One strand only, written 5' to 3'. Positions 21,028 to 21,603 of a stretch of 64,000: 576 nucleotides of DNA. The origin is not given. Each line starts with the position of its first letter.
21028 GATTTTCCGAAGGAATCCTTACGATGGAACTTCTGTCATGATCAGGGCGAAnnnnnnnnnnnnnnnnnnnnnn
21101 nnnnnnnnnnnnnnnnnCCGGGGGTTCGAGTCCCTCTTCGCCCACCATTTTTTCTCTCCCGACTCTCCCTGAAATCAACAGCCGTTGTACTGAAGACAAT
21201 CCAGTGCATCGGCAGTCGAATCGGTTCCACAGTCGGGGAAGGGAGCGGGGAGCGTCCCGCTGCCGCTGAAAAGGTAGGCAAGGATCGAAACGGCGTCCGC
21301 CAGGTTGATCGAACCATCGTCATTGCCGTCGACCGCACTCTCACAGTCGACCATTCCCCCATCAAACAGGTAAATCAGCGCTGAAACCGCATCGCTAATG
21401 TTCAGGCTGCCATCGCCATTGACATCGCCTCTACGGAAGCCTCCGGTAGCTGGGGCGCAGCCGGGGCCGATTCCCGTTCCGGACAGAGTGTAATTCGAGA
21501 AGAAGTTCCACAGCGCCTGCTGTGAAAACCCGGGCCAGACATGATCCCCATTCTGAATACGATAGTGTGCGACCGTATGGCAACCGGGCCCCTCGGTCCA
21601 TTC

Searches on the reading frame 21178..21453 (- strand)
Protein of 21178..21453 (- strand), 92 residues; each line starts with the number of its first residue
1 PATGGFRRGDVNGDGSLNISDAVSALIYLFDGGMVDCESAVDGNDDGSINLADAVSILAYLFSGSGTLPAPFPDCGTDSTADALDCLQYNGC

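Call 17: find_homologous_proteins(query=A2, max_evalue=0.001)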
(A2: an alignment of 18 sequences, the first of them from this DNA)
Query A2 (18 sequences) (92 aa, profile of the alignment): 445 proteins with E <= 0.001 among 4675 candidates; the best 120 are listed.
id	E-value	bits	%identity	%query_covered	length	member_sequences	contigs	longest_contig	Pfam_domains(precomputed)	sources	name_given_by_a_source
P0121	1.5e-33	133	45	91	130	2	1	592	PF00404.25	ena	-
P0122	3.2e-33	131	40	95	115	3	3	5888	-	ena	-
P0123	4.4e-33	131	54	100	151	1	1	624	PF00404.25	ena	-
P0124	1.7e-32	129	45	82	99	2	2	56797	-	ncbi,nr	ncbi:MAG: hypothetical protein H8E43_03945, partial [Planctomycetia bacterium]|nr:hypothetical prote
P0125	1.9e-32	129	50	95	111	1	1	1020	PF07963.18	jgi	-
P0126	5.4e-31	124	43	98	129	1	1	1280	-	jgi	jgi:hypothetical protein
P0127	1.1e-30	123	41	92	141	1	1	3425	PF00404.25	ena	-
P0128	2.6e-30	122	39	89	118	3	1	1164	-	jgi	jgi:hypothetical protein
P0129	3.4e-30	122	43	77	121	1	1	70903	-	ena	-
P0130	3.8e-30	122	40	89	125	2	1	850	PF00404.25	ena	-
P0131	7.9e-30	121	36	89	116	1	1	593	-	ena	-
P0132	2.9e-29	119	39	95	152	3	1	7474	PF00404.25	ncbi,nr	ncbi:MAG: hypothetical protein GWP38_03005, partial [Planctomycetia bacterium]|nr:hypothetical prote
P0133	6.6e-29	118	40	95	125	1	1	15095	-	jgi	jgi:hypothetical protein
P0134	3.4e-28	115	40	84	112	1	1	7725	-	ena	-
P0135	1.1e-27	114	48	91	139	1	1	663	PF00404.25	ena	-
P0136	1.5e-27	113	40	95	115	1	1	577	PF00404.25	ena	-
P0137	2.2e-27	113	50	62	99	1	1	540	PF00404.25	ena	-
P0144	3.3e-26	109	55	95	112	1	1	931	PF00404.25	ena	-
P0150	5.4e-26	108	56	97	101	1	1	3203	PF00404.25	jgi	jgi:hypothetical protein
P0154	1.0e-25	107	48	95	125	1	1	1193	PF00404.25,PF13517.13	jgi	jgi:hypothetical protein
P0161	5.0e-25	105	47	95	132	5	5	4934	PF00404.25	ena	-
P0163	5.2e-25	105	45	88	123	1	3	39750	PF00404.25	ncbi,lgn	-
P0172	1.7e-24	104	50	95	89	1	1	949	PF00404.25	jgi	-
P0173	1.7e-24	103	54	98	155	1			PF00404.25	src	-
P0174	2.2e-24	103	45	82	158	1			PF00404.25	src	-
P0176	4.0e-24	102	42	99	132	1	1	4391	PF00404.25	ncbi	-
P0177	4.0e-24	102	46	98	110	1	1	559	PF00404.25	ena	-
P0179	5.3e-24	102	46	88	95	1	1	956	PF00404.25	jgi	jgi:hypothetical protein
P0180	5.4e-24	102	52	93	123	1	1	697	PF00404.25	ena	-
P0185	8.1e-24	101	49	100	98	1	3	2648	PF00404.25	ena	-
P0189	1.2e-23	101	53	93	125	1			PF00404.25,PF13517.13,PF13202.13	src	-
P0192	1.6e-23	100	47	95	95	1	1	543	PF00404.25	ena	-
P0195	2.0e-23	100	33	92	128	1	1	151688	PF00404.25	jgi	-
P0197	2.3e-23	100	55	79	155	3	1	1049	PF00404.25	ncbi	-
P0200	2.9e-23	100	47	84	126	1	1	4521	PF00404.25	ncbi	ncbi:MAG: dockerin type I repeat-containing protein, partial [Planctomycetota bacterium]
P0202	4.1e-23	99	42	98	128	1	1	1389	PF00404.25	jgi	jgi:hypothetical protein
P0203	4.4e-23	99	41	99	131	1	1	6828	PF00404.25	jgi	jgi:dockerin type I repeat protein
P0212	1.4e-22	97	46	95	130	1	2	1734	PF00404.25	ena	-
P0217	2.4e-22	97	35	67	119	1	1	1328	PF00404.25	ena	-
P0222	6.3e-22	95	43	82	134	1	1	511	PF00404.25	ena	-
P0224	7.0e-22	95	51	100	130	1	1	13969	PF00404.25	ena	-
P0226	8.4e-22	95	43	96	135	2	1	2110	PF00404.25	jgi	jgi:hypothetical protein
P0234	1.9e-21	94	42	74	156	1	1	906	PF00404.25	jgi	jgi:hypothetical protein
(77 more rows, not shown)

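Call 23: search_protein_representatives(alignment_id=A2)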
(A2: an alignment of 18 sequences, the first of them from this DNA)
Query: 18 sequences, 91 profile positions. Proteins with E-value up to 0.001 (for the whole library): 44520; up to 1e-10: 24972; up to 1e-30: 523. The best 150 are listed.
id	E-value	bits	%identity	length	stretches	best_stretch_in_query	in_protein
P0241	2.3e-132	447.6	-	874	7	2-85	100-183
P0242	1.6e-86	300.7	-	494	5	2-88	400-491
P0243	9.5e-81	282.2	-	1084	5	2-80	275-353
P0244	5.0e-80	279.8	-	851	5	2-87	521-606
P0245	5.0e-78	273.4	-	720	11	6-70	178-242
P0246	5.0e-78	273.4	-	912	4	3-85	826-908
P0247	7.7e-76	266.4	-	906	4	2-88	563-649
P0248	9.4e-74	259.7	-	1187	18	6-87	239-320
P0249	6.3e-72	253.9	-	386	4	2-91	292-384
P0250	1.5e-71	252.6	-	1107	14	3-67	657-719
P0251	7.4e-68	240.8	-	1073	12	4-68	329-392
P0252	2.7e-67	239.0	-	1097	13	3-71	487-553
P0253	4.3e-67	238.4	-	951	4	3-85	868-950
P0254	3.2e-64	229.2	-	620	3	2-90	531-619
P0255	7.0e-63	224.9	-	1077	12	6-66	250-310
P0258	4.2e-61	219.2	-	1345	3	3-86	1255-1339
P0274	5.1e-55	199.7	-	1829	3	2-90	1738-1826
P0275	1.3e-54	198.4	-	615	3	2-91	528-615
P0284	3.0e-52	190.8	-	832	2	2-90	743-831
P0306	5.5e-48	177.1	-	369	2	2-90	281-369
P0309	2.6e-47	175.0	-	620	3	3-91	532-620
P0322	6.8e-45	167.2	-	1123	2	2-90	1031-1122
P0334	8.6e-44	163.7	-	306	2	2-90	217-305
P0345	5.2e-43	161.2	-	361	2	2-88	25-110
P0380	2.1e-40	152.9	-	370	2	2-87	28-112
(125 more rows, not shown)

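Call 32: search_protein_families(library=pfam, alignment_id=A3, max_evalue=0.001)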
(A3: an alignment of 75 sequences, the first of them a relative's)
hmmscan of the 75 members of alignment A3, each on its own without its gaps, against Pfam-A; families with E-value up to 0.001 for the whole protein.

A. member 1, P0241 (874 aa): 6 families
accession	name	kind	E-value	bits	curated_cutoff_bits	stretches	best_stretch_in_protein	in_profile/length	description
PF00404.24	Dockerin_1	-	4.9e-44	148.8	22.9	6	7-59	2-55/57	Dockerin type I domain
PF13499.12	EF-hand_7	-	1.6e-19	70.5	30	0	516-566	7-63/67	EF-hand domain pair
PF13202.12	EF-hand_5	-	4.3e-12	45.3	25.9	0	516-536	3-24/25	EF hand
PF18884.5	TSP3_bac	-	4.9e-10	39.5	25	1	628-649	1-22/22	Bacterial TSP3 repeat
PF00036.39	EF-hand_1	-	5.3e-05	22.9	25.4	0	516-536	5-25/29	EF hand domain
PF13405.12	EF-hand_6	-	0.00051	20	25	0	516-536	5-25/30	EF-hand domain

B. families by the number of members that match (of 75 scanned): 15 families
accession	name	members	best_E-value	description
PF00404.24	Dockerin_1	74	1.9e-66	Dockerin type I domain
PF13499.12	EF-hand_7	35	1.6e-19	EF-hand domain pair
PF00963.24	Cohesin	25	1.6e-15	Cohesin domain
PF13202.12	EF-hand_5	14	2.7e-19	EF hand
PF00036.39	EF-hand_1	11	2.1e-12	EF hand domain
PF13405.12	EF-hand_6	11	4.9e-10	EF-hand domain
PF16656.11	Pur_ac_phosph_N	3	5.2e-18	Purple acid Phosphatase, N-terminal domain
PF00041.27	fn3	3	1.8e-12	Fibronectin type III domain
PF18884.5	TSP3_bac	3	4.9e-10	Bacterial TSP3 repeat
PF13517.12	FG-GAP_3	2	8.5e-12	FG-GAP-like repeat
PF07705.17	CARDB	1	5.1e-12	CARDB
PF05345.18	He_PIG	1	2.2e-07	Putative Ig domain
PF10591.15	SPARC_Ca_bdg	1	3.6e-05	Secreted protein acidic and rich in cysteine Ca binding region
PF10342.15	Kre9_KNH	1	6.9e-05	Kre9/KNH-like N-terminal Ig-like domain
PF17957.7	Big_7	1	0.00063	Bacterial Ig domain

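Call 49: list_cluster_members(proteins=[P0241, P0242, P0246, P0249, P0254, P0258, P0274, P0284, P0306, P0322])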
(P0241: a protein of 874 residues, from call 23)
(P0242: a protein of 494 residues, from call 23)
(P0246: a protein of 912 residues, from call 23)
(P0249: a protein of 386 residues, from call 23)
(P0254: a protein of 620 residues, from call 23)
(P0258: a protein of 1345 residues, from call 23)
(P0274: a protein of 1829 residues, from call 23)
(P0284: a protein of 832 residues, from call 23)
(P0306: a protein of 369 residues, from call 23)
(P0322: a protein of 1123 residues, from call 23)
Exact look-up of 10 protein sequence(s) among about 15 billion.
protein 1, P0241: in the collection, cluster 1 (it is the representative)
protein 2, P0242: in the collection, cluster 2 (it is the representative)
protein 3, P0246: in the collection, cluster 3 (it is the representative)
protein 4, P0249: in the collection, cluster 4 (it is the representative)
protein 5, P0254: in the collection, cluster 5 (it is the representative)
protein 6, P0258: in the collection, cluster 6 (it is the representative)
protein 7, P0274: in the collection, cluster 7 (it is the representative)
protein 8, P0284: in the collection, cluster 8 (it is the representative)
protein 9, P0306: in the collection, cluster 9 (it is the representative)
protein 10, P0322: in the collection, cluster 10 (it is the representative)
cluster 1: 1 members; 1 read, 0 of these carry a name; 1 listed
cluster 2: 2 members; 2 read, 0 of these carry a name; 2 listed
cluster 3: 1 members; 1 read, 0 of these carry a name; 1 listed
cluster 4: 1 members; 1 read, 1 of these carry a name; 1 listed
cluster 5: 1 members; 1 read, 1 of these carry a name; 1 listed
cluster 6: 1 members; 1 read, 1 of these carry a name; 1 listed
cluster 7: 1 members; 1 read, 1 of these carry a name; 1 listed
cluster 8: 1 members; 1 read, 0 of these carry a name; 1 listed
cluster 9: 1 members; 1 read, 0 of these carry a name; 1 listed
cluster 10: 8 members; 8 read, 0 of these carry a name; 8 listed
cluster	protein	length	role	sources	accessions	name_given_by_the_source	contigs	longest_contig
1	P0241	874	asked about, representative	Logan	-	-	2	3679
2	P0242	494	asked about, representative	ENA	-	-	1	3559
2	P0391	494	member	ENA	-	-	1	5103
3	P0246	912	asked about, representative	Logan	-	-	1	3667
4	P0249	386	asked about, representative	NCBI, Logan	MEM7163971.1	MAG: dockerin type I domain-containing protein [Planctomycetota bacterium]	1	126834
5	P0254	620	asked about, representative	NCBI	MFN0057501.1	MAG: hypothetical protein ACKVX7_03515 [Planctomycetota bacterium]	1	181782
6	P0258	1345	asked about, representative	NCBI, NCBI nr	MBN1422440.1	MAG: hypothetical protein JXP34_26930 [Planctomycetes bacterium] | hypothetical protein [Planctomycetota bacterium]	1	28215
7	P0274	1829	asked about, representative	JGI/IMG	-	hypothetical protein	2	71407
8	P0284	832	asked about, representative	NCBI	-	-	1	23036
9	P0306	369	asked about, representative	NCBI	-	-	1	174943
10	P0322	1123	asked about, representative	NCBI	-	-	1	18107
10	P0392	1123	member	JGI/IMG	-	-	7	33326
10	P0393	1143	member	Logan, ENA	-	-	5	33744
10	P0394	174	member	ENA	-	-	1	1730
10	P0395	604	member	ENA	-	-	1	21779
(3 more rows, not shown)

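Call 52: predict_structure(alignment_id=A4)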
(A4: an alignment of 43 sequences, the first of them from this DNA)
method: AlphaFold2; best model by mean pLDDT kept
length: 92 residues; sequences in the alignment: 43
mean_pLDDT: 91.5   pTM: 0.83
mean pLDDT of the five models: 91.5, 90.4, 90.4, 90.0, 89.1
residues with pLDDT >= 90: 72; 70-90: 17; 50-70: 2; < 50: 1
segments of 3 or more residues with pLDDT < 50: none
pLDDT, mean of each block of 10 residues (from residue 1): 80 95 98 93 96 97 88 91 88 78
secondary structure, 60 per line:
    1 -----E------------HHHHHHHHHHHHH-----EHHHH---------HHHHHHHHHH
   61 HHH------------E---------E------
elements in order: H19-31 H38-41 H51-63

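Call 54: fold_search(model_id=the predicted structure, library=pdb)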
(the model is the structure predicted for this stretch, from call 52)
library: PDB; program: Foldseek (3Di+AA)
matches with E <= 10: 33; with E <= 0.001: 0
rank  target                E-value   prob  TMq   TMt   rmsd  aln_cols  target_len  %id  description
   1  4uyq_B                5.3e-03  1.00  0.59  0.73   2.3        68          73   32  High resolution structure of the third cohesin ScaC in complex with the ScaB dockerin with a mutation in the C-termina (released 2015-04-15)
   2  2mte_MODEL_1_A        8.5e-03  1.00  0.60  0.77   1.7        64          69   34  Solution structure of Doc48S (released 2014-10-15)
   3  5m2s_B                1.9e-02  1.00  0.63  0.72   1.8        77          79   31  R. flavefaciens' third ScaB cohesin in complex with a group 1 dockerin (released 2017-07-05)
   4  4uyp_B                1.9e-02  1.00  0.61  0.75   2.6        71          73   30  High resolution structure of the third cohesin ScaC in complex with the ScaB dockerin with a mutation in the N-termina (released 2015-04-15)
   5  4fl4_G                2.2e-02  1.00  0.60  0.81   1.9        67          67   30  Scaffoldin conformation and dynamics revealed by a ternary complex from the Clostridium thermocellum cellulosome (released 2012-06-27)
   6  8ajy_B                2.3e-02  0.99  0.49  0.53   3.5        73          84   25  Ruminococcus flavefaciens Cohesin-Dockerin structure: dockerin from ScaH adaptor scaffoldin in complex with the cohesi (released 2022-11-02)
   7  5nrk_B                3.7e-02  1.00  0.60  0.79   1.7        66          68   33  Crystal structure of the sixth cohesin from Acetivibrio cellulolyticus' scaffoldin B in complex with Cel5 dockerin S15 (released 2018-01-31)
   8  4dh2_D                4.9e-02  1.00  0.58  0.74   1.6        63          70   33  Crystal structure of Coh-OlpC(Cthe_0452)-Doc435(Cthe_0435) complex: A novel type I Cohesin-Dockerin complex from Clost (released 2012-11-28)
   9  4fl4_A                5.2e-02  1.00  0.61  0.80   1.8        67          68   30  Scaffoldin conformation and dynamics revealed by a ternary complex from the Clostridium thermocellum cellulosome (released 2012-06-27)
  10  4dh2_B                6.9e-02  0.99  0.54  0.68   2.7        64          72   34  Crystal structure of Coh-OlpC(Cthe_0452)-Doc435(Cthe_0435) complex: A novel type I Cohesin-Dockerin complex from Clost (released 2012-11-28)
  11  5nrk_D                7.9e-02  0.99  0.59  0.78   1.8        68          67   32  Crystal structure of the sixth cohesin from Acetivibrio cellulolyticus' scaffoldin B in complex with Cel5 dockerin S15 (released 2018-01-31)
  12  5m2o_B                7.9e-02  0.99  0.58  0.71   2.4        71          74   25  R. flavefaciens' third ScaB cohesin in complex with a group 1 dockerin (released 2017-07-05)
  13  6kg9_MODEL_1_A        1.0e-01  0.99  0.49  0.65   1.5        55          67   34  Solution structure of CaDoc0917 from Clostridium acetobutylicum (released 2020-07-08)
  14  8x39_B                1.2e-01  0.99  0.59  0.40   1.9        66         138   23  Crystal structure of cellulosomal double-dockerin module of Clo1313_0689 from Clostridium thermocellum (released 2024-04-03)
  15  5nrm_B                1.3e-01  0.99  0.56  0.76   1.7        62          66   34  Crystal structure of the sixth cohesin from Acetivibrio cellulolyticus' scaffoldin B in complex with Cel5 dockerin S51 (released 2018-01-31)
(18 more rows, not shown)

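Call 55: search_protein_families(library=pfam, proteins=[P0254, P0334, P0380, P0275, P0309, P0306, P0284, P0345], max_evalue=0.01)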
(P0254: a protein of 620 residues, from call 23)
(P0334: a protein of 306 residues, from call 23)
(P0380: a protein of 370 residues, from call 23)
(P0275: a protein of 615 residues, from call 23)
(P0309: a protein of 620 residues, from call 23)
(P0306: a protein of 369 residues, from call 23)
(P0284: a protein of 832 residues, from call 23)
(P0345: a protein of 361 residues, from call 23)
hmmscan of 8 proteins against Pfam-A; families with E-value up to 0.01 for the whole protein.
P0254 (620 aa): 2 families
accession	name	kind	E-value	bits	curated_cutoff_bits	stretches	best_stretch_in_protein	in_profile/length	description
PF00404.24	Dockerin_1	-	3.4e-09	37.2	22.9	1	535-588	2-56/57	Dockerin type I domain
PF00963.24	Cohesin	-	0.0021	18.7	24.1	0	139-189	10-62/139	Cohesin domain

P0334 (306 aa): 2 families
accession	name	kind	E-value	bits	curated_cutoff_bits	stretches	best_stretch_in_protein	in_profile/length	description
PF00404.24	Dockerin_1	-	1.2e-05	25.8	22.9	1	221-267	2-49/57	Dockerin type I domain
PF00963.24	Cohesin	-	0.0024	18.5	24.1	1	70-125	3-60/139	Cohesin domain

P0380 (370 aa): 1 family
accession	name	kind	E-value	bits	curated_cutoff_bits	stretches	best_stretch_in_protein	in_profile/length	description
PF00404.24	Dockerin_1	-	3.6e-07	30.7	22.9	1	32-78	2-49/57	Dockerin type I domain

P0275 (615 aa): 2 families
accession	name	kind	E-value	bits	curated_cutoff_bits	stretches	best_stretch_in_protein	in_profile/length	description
PF00404.24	Dockerin_1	-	7.4e-08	32.9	22.9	1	532-585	2-56/57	Dockerin type I domain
PF13499.12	EF-hand_7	-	0.0039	18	30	0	561-583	7-30/67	EF-hand domain pair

P0309 (620 aa): 2 families
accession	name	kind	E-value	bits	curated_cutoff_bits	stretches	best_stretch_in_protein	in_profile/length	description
PF00404.24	Dockerin_1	-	7.9e-09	36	22.9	0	335-360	2-24/57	Dockerin type I domain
PF13499.12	EF-hand_7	-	0.0033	18.2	30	0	22-39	3-20/67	EF-hand domain pair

P0306 (369 aa): 3 families
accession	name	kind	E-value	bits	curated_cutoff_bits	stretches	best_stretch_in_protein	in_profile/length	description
PF00404.24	Dockerin_1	-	3.3e-12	46.9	22.9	2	285-338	2-56/57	Dockerin type I domain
PF13202.12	EF-hand_5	-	0.00034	20.4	25.9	0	281-294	4-17/25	EF hand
PF13499.12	EF-hand_7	-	0.00069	20.4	30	0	63-83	8-27/67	EF-hand domain pair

P0284 (832 aa): 3 families
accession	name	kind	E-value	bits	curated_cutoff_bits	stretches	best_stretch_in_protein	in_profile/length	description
PF00404.24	Dockerin_1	-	4.5e-06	27.2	22.9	0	494-544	2-53/57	Dockerin type I domain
PF00963.24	Cohesin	-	0.0066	17.1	24.1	0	595-648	2-57/139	Cohesin domain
PF22085.1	NorB_cytochrome_c-like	-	0.008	17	29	0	308-334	9-36/181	Nitric oxide reductase subunit B, cytochrome c-like domain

P0345 (361 aa): 0 families
